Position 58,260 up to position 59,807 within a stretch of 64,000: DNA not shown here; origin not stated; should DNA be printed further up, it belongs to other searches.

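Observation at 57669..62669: AT-rich island: HAD-IIB phosphatase + GT4 glycosyltransferase + 548-aa coiled-coil protein + MscS (osmoadaptation module with an unknown scaffold protein)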

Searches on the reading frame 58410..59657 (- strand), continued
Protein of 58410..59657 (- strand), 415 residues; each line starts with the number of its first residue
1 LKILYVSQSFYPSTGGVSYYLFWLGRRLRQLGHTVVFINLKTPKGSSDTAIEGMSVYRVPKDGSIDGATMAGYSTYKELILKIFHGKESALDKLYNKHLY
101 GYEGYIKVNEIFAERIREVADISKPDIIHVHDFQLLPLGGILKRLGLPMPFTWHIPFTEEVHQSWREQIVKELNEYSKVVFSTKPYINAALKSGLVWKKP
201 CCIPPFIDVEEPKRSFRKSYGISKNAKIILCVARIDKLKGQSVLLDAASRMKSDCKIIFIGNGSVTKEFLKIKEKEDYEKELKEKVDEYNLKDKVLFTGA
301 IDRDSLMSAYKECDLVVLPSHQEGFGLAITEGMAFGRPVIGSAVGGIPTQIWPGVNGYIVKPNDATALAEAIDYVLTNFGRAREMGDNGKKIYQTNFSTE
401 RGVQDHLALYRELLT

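Call 41: find_homologous_proteins(query=window:58410-59657:-, max_evalue=1e-30)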
Query window:58410-59657:- (415 aa): 110 proteins with E <= 1e-30 among 7233 candidates.
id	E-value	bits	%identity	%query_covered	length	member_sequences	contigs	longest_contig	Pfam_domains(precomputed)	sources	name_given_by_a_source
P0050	1.1e-278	942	100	100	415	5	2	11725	PF00534.27,PF13579.13,PF00982.28,PF08323.18,PF13524.13,PF13439.13,PF20706.4,PF13692.13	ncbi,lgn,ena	-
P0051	2.5e-248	842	87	100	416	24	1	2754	PF00534.27,PF00982.28,PF08323.18,PF13524.13,PF13439.13,PF20706.4,PF13692.13,PF21269.4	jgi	-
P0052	7.4e-236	801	82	100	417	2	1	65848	PF00534.27,PF13579.13,PF00982.28,PF08323.18,PF13524.13,PF13439.13,PF20706.4,PF13692.13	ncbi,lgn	-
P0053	6.1e-184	630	64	100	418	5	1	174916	PF00534.27,PF13579.13,PF00982.28,PF08323.18,PF13439.13,PF20706.4,PF13692.13,PF21269.4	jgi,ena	-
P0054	7.5e-182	623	64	100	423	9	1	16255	PF00534.27,PF13579.13,PF00982.28,PF08323.18,PF13439.13,PF20706.4,PF13692.13,PF21269.4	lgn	-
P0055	1.2e-181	622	64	99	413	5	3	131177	PF00534.27,PF13579.13,PF00982.28,PF08323.18,PF13524.13,PF13439.13,PF20706.4,PF13692.13,PF21269.4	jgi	-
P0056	1.8e-179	615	63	100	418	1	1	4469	PF00534.27,PF13579.13,PF00982.28,PF08323.18,PF13439.13,PF20706.4,PF13692.13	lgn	-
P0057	1.7e-177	609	63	100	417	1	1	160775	PF00534.27,PF13579.13,PF00982.28,PF08323.18,PF13439.13,PF20706.4,PF13692.13,PF21269.4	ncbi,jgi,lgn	-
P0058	3.4e-176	605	62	100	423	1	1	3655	PF00534.27,PF13579.13,PF00982.28,PF13439.13,PF20706.4,PF13692.13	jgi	jgi:glycosyltransferase involved in cell wall biosynthesis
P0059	5.7e-172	591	61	100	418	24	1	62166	PF00534.27,PF13579.13,PF00982.28,PF08323.18,PF13439.13,PF20706.4,PF13692.13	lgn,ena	-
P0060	1.9e-171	589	61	100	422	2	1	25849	PF00534.27,PF13579.13,PF00982.28,PF08323.18,PF13439.13,PF20706.4,PF13692.13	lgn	-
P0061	6.4e-169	581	61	100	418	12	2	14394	PF00534.27,PF13477.13,PF13579.13,PF00982.28,PF08323.18,PF13439.13,PF20706.4,PF13692.13,PF21269.4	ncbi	ncbi:MAG: glycosyltransferase family 4 protein [Candidatus Methanomethyliaceae archaeon]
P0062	4.5e-167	574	59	100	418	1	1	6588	PF00534.27,PF13579.13,PF00982.28,PF08323.18,PF13439.13,PF20706.4,PF13692.13,PF21269.4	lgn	-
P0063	1.0e-166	573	59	100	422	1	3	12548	PF00534.27,PF13579.13,PF00982.28,PF08323.18,PF13439.13,PF20706.4,PF13692.13,PF21269.4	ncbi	-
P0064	8.0e-166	570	59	100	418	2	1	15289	PF00534.27,PF13477.13,PF13579.13,PF00982.28,PF08323.18,PF13439.13,PF20706.4,PF13692.13,PF21269.4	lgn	-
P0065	1.0e-165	570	60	100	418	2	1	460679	PF00534.27,PF13579.13,PF00982.28,PF08323.18,PF13439.13,PF20706.4,PF13692.13,PF21269.4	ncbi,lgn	-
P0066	1.3e-165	570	59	100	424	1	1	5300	PF00534.27,PF13579.13,PF00982.28,PF08323.18,PF13439.13,PF20706.4,PF13692.13,PF21269.4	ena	-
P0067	3.2e-165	568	60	100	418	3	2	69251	PF00534.27,PF13579.13,PF00982.28,PF08323.18,PF13524.13,PF13439.13,PF20706.4,PF13692.13,PF21269.4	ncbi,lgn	ncbi:MAG: glycosyltransferase family 4 protein [Candidatus Methanosuratincola sp.]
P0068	7.4e-165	567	59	100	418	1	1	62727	PF00534.27,PF13579.13,PF00982.28,PF08323.18,PF13439.13,PF20706.4,PF13692.13,PF21269.4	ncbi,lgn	ncbi:MAG: glycosyltransferase family 4 protein [Candidatus Methanosuratincola sp.]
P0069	1.1e-164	567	59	100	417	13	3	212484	PF00534.27,PF00982.28,PF08323.18,PF13439.13,PF20706.4,PF13692.13,PF21269.4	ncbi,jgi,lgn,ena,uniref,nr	ncbi:MAG: glycosyltransferase family 1 protein [Candidatus Methanomethylicota archaeon]|jgi:glycosyl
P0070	7.4e-164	564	58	100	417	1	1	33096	PF00534.27,PF00982.28,PF08323.18,PF13439.13,PF20706.4,PF13692.13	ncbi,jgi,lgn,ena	-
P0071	2.2e-163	562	59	100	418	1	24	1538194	PF00534.27,PF13477.13,PF13579.13,PF00982.28,PF08323.18,PF13439.13,PF20706.4,PF13692.13,PF21269.4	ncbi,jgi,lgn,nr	ncbi:MAG: glycosyltransferase family 4 protein [Candidatus Methanosuratincola petrocarbonis]|nr:glyc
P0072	9.1e-163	560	59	100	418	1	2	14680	PF00534.27,PF13477.13,PF13579.13,PF00982.28,PF08323.18,PF13439.13,PF20706.4,PF13692.13,PF21269.4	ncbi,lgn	ncbi:MAG: glycosyltransferase family 4 protein [Candidatus Methanosuratincola sp.]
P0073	3.2e-162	558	59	100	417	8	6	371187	PF00534.27,PF13579.13,PF00982.28,PF08323.18,PF13439.13,PF20706.4,PF13692.13,PF21269.4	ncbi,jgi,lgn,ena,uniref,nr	ncbi:MAG: hypothetical protein Metus_0593 [Candidatus Methanosuratincola subterraneus]|uniref:Glycos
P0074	1.1e-160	553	59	100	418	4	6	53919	PF00534.27,PF13477.13,PF13579.13,PF00982.28,PF08323.18,PF13439.13,PF20706.4,PF13692.13,PF21269.4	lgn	-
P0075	2.0e-160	553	57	100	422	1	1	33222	PF00534.27,PF13579.13,PF00982.28,PF08323.18,PF13439.13,PF20706.4,PF13692.13,PF21269.4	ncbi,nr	ncbi:MAG: glycosyltransferase family 4 protein [Candidatus Verstraetearchaeota archaeon]|nr:glycosyl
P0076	8.2e-160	551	57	100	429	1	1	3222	PF00534.27,PF00982.28,PF08323.18,PF13439.13,PF20706.4,PF13692.13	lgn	-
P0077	2.5e-158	546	58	100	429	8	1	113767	PF00534.27,PF00982.28,PF08323.18,PF13439.13,PF20706.4,PF13692.13,PF21269.4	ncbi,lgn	ncbi:MAG: glycosyltransferase family 4 protein [Candidatus Methanomethylicaceae archaeon]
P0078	8.7e-158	544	58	100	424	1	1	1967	PF00534.27,PF13579.13,PF00982.28,PF08323.18,PF13524.13,PF13439.13,PF20706.4,PF13692.13,PF21269.4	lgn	-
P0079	1.5e-156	540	57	100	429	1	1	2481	PF00534.27,PF00982.28,PF08323.18,PF13439.13,PF20706.4,PF13692.13,PF21269.4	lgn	-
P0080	8.6e-144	498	54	100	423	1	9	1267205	PF00534.27,PF13579.13,PF00982.28,PF08323.18,PF13524.13,PF13439.13,PF20706.4,PF13692.13,PF21269.4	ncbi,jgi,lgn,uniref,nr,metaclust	ncbi:glycosyltransferase family 4 protein [Candidatus Hecatella orcuttiae]|jgi:glycosyltransferase i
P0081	1.4e-142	494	54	100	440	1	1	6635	PF00534.27,PF13579.13,PF00982.28,PF08323.18,PF13524.13,PF13439.13,PF20706.4,PF13692.13,PF21269.4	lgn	-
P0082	2.6e-141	490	53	100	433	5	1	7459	PF00534.27,PF13579.13,PF00982.28,PF13439.13,PF20706.4,PF13692.13,PF21269.4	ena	-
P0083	5.1e-141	489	54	100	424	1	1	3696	PF00534.27,PF13579.13,PF00982.28,PF08323.18,PF13524.13,PF13439.13,PF20706.4,PF13692.13,PF21269.4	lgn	-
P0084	1.3e-140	487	54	100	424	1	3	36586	PF00534.27,PF13579.13,PF00982.28,PF08323.18,PF13439.13,PF20706.4,PF13692.13,PF21269.4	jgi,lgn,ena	-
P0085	2.4e-140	486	54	100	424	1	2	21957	PF00534.27,PF13579.13,PF00982.28,PF08323.18,PF13439.13,PF20706.4,PF13692.13,PF21269.4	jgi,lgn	jgi:glycosyltransferase involved in cell wall biosynthesis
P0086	2.0e-137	477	52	100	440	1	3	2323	PF00534.27,PF13579.13,PF00982.28,PF13439.13,PF20706.4,PF13692.13,PF21269.4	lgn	-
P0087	1.6e-135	471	51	100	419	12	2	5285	PF00534.27,PF13579.13,PF00982.28,PF13439.13,PF20706.4,PF13692.13,PF21269.4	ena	-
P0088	4.5e-135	469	51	100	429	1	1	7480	PF00534.27,PF13579.13,PF00982.28,PF13439.13,PF20706.4,PF13692.13,PF21269.4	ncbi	-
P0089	1.5e-134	467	52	100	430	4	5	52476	PF00534.27,PF00982.28,PF13524.13,PF13439.13,PF20706.4,PF13692.13,PF21269.4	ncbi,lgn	ncbi:MAG: glycosyltransferase family 4 protein [Nitrososphaerales archaeon]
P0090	2.2e-134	467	52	100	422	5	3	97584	PF00534.27,PF13579.13,PF00982.28,PF13524.13,PF13439.13,PF20706.4,PF13692.13,PF21269.4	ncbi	ncbi:MAG: glycosyltransferase family 4 protein [Nitrososphaerales archaeon]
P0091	2.6e-134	467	51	100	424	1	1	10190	PF00534.27,PF13579.13,PF00982.28,PF13439.13,PF20706.4,PF13692.13,PF21269.4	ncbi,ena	-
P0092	4.7e-134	466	51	100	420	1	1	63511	PF00534.27,PF13579.13,PF00982.28,PF13439.13,PF20706.4,PF13692.13,PF21269.4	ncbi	ncbi:MAG: glycosyltransferase family 4 protein [Candidatus Bathyarchaeia archaeon]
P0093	1.4e-132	461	50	100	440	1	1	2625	PF00534.27,PF13579.13,PF00982.28,PF13524.13,PF13439.13,PF20706.4,PF13692.13,PF21269.4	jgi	-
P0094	1.8e-129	451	49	100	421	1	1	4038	PF00534.27,PF13579.13,PF00982.28,PF13439.13,PF20706.4,PF13692.13,PF21269.4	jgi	-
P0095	3.9e-128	446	48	100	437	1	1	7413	PF00534.27,PF13579.13,PF00982.28,PF13439.13,PF20706.4,PF13692.13,PF21269.4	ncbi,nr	ncbi:MAG: glycosyltransferase family 4 protein [Thaumarchaeota archaeon]|nr:glycosyltransferase fami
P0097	4.8e-124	433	49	100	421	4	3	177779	PF00534.27,PF13477.13,PF13579.13,PF00982.28,PF08323.18,PF13524.13,PF13439.13,PF20706.4,PF13692.13,PF21269.4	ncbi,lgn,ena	-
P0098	3.9e-110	387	53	81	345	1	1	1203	PF00534.27,PF13477.13,PF13579.13,PF00982.28,PF08323.18,PF13439.13,PF20706.4,PF13692.13,PF21269.4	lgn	-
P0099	2.4e-93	332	40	100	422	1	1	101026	PF00534.27,PF00982.28,PF08323.18,PF13524.13,PF13439.13,PF20706.4,PF13692.13,PF21269.4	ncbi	-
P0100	3.4e-93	331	42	99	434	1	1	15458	PF00534.27,PF13579.13,PF00982.28,PF08323.18,PF13524.13,PF13439.13,PF20706.4,PF13692.13,PF21269.4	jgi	-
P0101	1.5e-92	329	40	100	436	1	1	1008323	PF00534.27,PF13579.13,PF00982.28,PF08323.18,PF13439.13,PF20706.4,PF13692.13,PF21269.4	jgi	jgi:Glycosyltransferase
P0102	4.2e-92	328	40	100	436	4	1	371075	PF00534.27,PF13579.13,PF00982.28,PF08323.18,PF13439.13,PF20706.4,PF13692.13,PF21269.4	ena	-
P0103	4.8e-92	327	41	99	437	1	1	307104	PF00534.27,PF13579.13,PF00982.28,PF08323.18,PF13439.13,PF20706.4,PF13692.13,PF21269.4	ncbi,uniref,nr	ncbi:glycosyltransferase family 1 protein [Methanocella sp. CWC-04]|uniref:Glycosyltransferase famil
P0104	5.1e-92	327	40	100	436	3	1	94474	PF00534.27,PF13579.13,PF00982.28,PF08323.18,PF13439.13,PF20706.4,PF13692.13,PF21269.4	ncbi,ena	-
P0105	2.5e-91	325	40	100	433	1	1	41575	PF00534.27,PF00982.28,PF08323.18,PF13524.13,PF13439.13,PF20706.4,PF13692.13,PF21269.4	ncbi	-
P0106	5.2e-91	324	40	99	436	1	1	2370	PF00534.27,PF13579.13,PF00982.28,PF08323.18,PF13524.13,PF13439.13,PF20706.4,PF13692.13,PF21269.4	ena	-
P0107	6.1e-91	324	40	100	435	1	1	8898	PF00534.27,PF13579.13,PF00982.28,PF08323.18,PF13524.13,PF13439.13,PF20706.4,PF13692.13,PF21269.4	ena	-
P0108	1.6e-90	322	40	100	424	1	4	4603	PF00534.27,PF13579.13,PF00982.28,PF08323.18,PF13439.13,PF20706.4,PF13692.13,PF21269.4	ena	-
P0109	3.9e-90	321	39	100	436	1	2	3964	PF00534.27,PF13579.13,PF00982.28,PF08323.18,PF13439.13,PF20706.4,PF13692.13,PF21269.4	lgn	-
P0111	3.0e-89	318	39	100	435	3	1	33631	PF00534.27,PF13579.13,PF00982.28,PF08323.18,PF13524.13,PF13439.13,PF20706.4,PF13692.13,PF21269.4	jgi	-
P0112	7.2e-89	317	40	99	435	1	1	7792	PF00534.27,PF13579.13,PF00982.28,PF08323.18,PF13524.13,PF13439.13,PF20706.4,PF13692.13,PF21269.4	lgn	-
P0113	1.9e-88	315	38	100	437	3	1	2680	PF00534.27,PF13579.13,PF00982.28,PF08323.18,PF13439.13,PF20706.4,PF13692.13,PF21269.4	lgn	-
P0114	7.7e-87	310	38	100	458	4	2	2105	PF00534.27,PF13477.13,PF13579.13,PF00982.28,PF08323.18,PF13524.13,PF13439.13,PF20706.4,PF13692.13,PF21269.4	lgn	-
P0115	7.9e-87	310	40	100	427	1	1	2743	PF00534.27,PF13579.13,PF00982.28,PF08323.18,PF13439.13,PF20706.4,PF13692.13,PF21269.4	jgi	jgi:glycosyltransferase involved in cell wall biosynthesis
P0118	2.0e-84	302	38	99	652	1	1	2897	PF13419.13,PF00534.27,PF00702.33,PF13579.13,PF00982.28,PF13524.13,PF08282.19,PF13439.13,PF20706.4,PF13692.13,PF21269.4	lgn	-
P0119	1.7e-83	299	37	100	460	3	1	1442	PF00534.27,PF13579.13,PF00982.28,PF08323.18,PF13524.13,PF13439.13,PF20706.4,PF13692.13,PF21269.4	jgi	-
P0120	2.4e-83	299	37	100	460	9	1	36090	PF00534.27,PF13579.13,PF00982.28,PF08323.18,PF13524.13,PF13439.13,PF20706.4,PF13692.13,PF21269.4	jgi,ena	jgi:glycosyltransferase involved in cell wall biosynthesis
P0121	1.8e-81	293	38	100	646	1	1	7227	PF00534.27,PF00702.33,PF13579.13,PF00982.28,PF13524.13,PF08282.19,PF13439.13,PF05116.20,PF20706.4,PF13692.13,PF21269.4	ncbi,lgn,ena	-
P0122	1.4e-80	290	38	100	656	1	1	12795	PF00534.27,PF13579.13,PF00982.28,PF08282.19,PF13439.13,PF05116.20,PF20706.4,PF13692.13,PF21269.4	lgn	-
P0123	4.6e-80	288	37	100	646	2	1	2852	PF00534.27,PF00702.33,PF13579.13,PF00982.28,PF13524.13,PF08282.19,PF13439.13,PF05116.20,PF20706.4,PF13692.13,PF21269.4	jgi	-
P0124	1.7e-79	286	37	100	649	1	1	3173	PF00534.27,PF13579.13,PF00982.28,PF13524.13,PF08282.19,PF13439.13,PF05116.20,PF13692.13,PF21269.4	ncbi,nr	ncbi:phosphoglycolate phosphatase [Candidatus Woesearchaeota archaeon]|nr:phosphoglycolate phosphata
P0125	2.4e-79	286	37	100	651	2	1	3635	PF00534.27,PF00702.33,PF13579.13,PF00982.28,PF13524.13,PF08282.19,PF13439.13,PF05116.20,PF20706.4,PF13692.13,PF21269.4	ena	-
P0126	6.0e-79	284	37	100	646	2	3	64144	PF00534.27,PF00702.33,PF13579.13,PF00982.28,PF13524.13,PF08282.19,PF13439.13,PF05116.20,PF20706.4,PF13692.13,PF21269.4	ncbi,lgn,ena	-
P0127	3.2e-78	282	40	100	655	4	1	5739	PF00534.27,PF13579.13,PF00982.28,PF13524.13,PF08282.19,PF13439.13,PF05116.20,PF13692.13,PF21269.4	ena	-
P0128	6.1e-78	281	39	99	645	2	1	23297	PF00534.27,PF00702.33,PF13579.13,PF00982.28,PF13524.13,PF08282.19,PF13439.13,PF05116.20,PF13692.13,PF21269.4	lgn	-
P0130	8.0e-77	277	39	94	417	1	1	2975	PF00534.27,PF00982.28,PF13524.13,PF13439.13,PF20706.4,PF13692.13,PF21269.4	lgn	-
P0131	4.1e-76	275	37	100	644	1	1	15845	PF00534.27,PF13579.13,PF00982.28,PF08282.19,PF13439.13,PF05116.20,PF13692.13,PF21269.4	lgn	-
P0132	8.2e-76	274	39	100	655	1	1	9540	PF00534.27,PF13579.13,PF00982.28,PF13524.13,PF08282.19,PF13439.13,PF05116.20,PF13692.13,PF21269.4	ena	-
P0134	6.4e-75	271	36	100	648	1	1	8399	PF00534.27,PF00702.33,PF13579.13,PF00982.28,PF08282.19,PF13439.13,PF05116.20,PF20706.4,PF13692.13,PF21269.4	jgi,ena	-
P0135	2.6e-74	269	38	100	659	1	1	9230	PF00534.27,PF00702.33,PF13579.13,PF13524.13,PF08282.19,PF13439.13,PF05116.20,PF20706.4,PF13692.13,PF21269.4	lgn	-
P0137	5.5e-74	268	38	99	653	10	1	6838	PF00534.27,PF00702.33,PF13579.13,PF08282.19,PF13439.13,PF05116.20,PF13692.13,PF21269.4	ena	-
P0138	1.1e-73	267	36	100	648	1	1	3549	PF00534.27,PF00702.33,PF08282.19,PF13439.13,PF05116.20,PF13692.13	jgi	-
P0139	1.1e-73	267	36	100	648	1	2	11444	PF00534.27,PF00702.33,PF08282.19,PF13439.13,PF05116.20,PF13692.13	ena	-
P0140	6.4e-73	264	36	94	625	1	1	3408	PF00534.27,PF00702.33,PF13579.13,PF00982.28,PF13524.13,PF08282.19,PF13439.13,PF05116.20,PF20706.4,PF13692.13,PF21269.4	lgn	-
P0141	9.2e-73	264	39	93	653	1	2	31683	PF00534.27,PF00702.33,PF13579.13,PF08282.19,PF13439.13,PF05116.20,PF20706.4,PF13692.13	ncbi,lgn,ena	-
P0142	4.9e-72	261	36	100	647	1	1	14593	PF00534.27,PF13579.13,PF00982.28,PF08282.19,PF13439.13,PF05116.20,PF20706.4,PF13692.13,PF21269.4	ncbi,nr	ncbi:MAG: glycosyltransferase [Candidatus Chisholmbacteria bacterium]|nr:glycosyltransferase [Candid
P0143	4.3e-71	258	48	65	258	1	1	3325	PF00534.27,PF13579.13,PF00982.28,PF13439.13,PF21269.4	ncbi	ncbi:MAG: glycosyltransferase family 4 protein, partial [Candidatus Bathyarchaeia archaeon]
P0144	7.2e-71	258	36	100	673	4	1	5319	PF00534.27,PF00702.33,PF13579.13,PF00982.28,PF08282.19,PF13439.13,PF05116.20,PF13692.13,PF21269.4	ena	-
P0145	1.1e-70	257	36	100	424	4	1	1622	PF00534.27,PF13579.13,PF00982.28,PF08323.18,PF13439.13,PF20706.4,PF13692.13,PF21269.4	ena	-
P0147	1.7e-69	253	36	100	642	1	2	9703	PF00534.27,PF00982.28,PF08282.19,PF13439.13,PF05116.20,PF20706.4,PF13692.13,PF21269.4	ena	-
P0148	3.7e-68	249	35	100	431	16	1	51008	PF00534.27,PF00982.28,PF08323.18,PF13524.13,PF13439.13,PF20706.4,PF13692.13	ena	-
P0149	1.4e-67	247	35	99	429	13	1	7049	PF00534.27,PF00982.28,PF08323.18,PF13524.13,PF13439.13,PF20706.4,PF13692.13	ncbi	-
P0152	1.2e-65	240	39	88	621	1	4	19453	PF00534.27,PF00702.33,PF13579.13,PF08282.19,PF13439.13,PF05116.20,PF13692.13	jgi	-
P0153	2.6e-65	239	34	100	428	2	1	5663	PF00534.27,PF00982.28,PF08323.18,PF13439.13,PF20706.4,PF13692.13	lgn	-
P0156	2.5e-63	233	33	100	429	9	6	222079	PF00534.27,PF00982.28,PF13524.13,PF13439.13,PF20706.4,PF13692.13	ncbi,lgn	ncbi:MAG: glycosyltransferase family 4 protein [Candidatus Jordarchaeaceae archaeon]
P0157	3.9e-62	229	32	100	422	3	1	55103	PF00534.27,PF13579.13,PF00982.28,PF13439.13,PF20706.4,PF13692.13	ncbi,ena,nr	ncbi:MAG: glycosyltransferase family 4 protein [Candidatus Freyarchaeota archaeon]|nr:glycosyltransf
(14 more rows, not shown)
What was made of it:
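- The fusion proteins carry PF05116 S6PP (call 41).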

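Call 42: find_encoding_contigs(protein=P0080, flank=6000, max_places=1)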
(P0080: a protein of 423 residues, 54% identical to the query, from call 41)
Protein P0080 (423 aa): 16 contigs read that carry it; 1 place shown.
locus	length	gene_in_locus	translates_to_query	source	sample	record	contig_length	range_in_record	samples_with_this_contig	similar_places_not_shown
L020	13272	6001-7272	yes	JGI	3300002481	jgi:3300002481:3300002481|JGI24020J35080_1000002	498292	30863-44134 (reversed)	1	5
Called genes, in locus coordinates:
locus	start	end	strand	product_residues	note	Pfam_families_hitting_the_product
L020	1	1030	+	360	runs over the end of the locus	PF00155:Aminotran_1_2, PF00266:Aminotran_5 (faint)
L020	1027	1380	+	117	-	PF04071:zf-like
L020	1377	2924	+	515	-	PF01656:CbiA, PF13500:AAA_26, PF07685:GATase_3, PF00117:GATase (weak)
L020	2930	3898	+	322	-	PF03186:CobD_Cbib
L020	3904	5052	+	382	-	PF01955:CbiZ, PF04608:PgpA (weak)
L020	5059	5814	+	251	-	PF02654:CobS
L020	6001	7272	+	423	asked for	PF08323:Glyco_transf_5 (weak), PF13439:Glyco_transf_4, PF00982:Glyco_transf_20, PF13579:Glyco_trans_4_4, PF21269:TreT_GT1 (weak), PF20706:GT4-conflict, PF00534:Glycos_transf_1, PF13692:Glyco_trans_1_4, +1 more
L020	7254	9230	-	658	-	-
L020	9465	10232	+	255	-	PF02358:Trehalose_PPase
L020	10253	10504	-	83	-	PF03927:NapD (weak), PF01037:AsnC_trans_reg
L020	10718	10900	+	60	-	-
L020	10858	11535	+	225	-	PF01875:Memo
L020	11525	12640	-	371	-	PF01070:FMN_dh (weak), PF01645:Glu_synthase (faint), PF01070:FMN_dh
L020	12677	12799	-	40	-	-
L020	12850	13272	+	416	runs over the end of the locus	PF01964:ThiC_Rad_SAM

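Call 43: find_encoding_contigs(protein=P0092, flank=6000, max_places=1)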
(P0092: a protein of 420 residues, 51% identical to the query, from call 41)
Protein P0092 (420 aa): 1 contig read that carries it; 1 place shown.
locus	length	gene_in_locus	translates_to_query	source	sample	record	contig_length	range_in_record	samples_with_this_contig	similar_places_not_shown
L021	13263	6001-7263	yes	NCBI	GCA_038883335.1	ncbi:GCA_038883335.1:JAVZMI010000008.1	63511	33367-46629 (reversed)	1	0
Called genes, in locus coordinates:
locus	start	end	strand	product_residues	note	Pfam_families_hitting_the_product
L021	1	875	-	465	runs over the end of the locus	PF00890:FAD_binding_2 (weak), PF01134:GIDA (faint), PF01266:DAO (weak), PF01946:Thi4 (weak), PF03486:HI0933_like (weak), PF07992:Pyr_redox_2 (weak), PF13450:NAD_binding_8 (weak), PF21688:FAD-depend_C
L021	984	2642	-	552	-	PF00920:ILVD_EDD_N, PF24877:ILV_EDD_C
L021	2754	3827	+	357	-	PF08735:DUF1786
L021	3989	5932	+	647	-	-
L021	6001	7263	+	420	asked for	PF13439:Glyco_transf_4, PF00982:Glyco_transf_20 (faint), PF13579:Glyco_trans_4_4, PF21269:TreT_GT1 (weak), PF20706:GT4-conflict, PF00534:Glycos_transf_1, PF13692:Glyco_trans_1_4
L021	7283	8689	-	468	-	PF00133:tRNA-synt_1 (faint), PF01406:tRNA-synt_1e, PF01921:tRNA-synt_1f (faint), PF09334:tRNA-synt_1g (faint), PF09190:DALR_2, PF23493:CysS_C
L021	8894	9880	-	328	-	-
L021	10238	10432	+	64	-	PF01781:Ribosomal_L38e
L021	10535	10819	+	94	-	PF02597:ThiS (weak)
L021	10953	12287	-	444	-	PF01210:NAD_Gly3P_dh_N (faint), PF02826:2-Hacid_dh_C (faint), PF03446:NAD_binding_2 (weak), PF03721:UDPG_MGDP_dh_N, PF00984:UDPG_MGDP_dh, PF03720:UDPG_MGDP_dh_C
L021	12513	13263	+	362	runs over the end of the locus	PF04007:DUF354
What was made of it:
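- The HMG-CoA reductase link is confined to Methanomethylicia (calls 42, 43).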
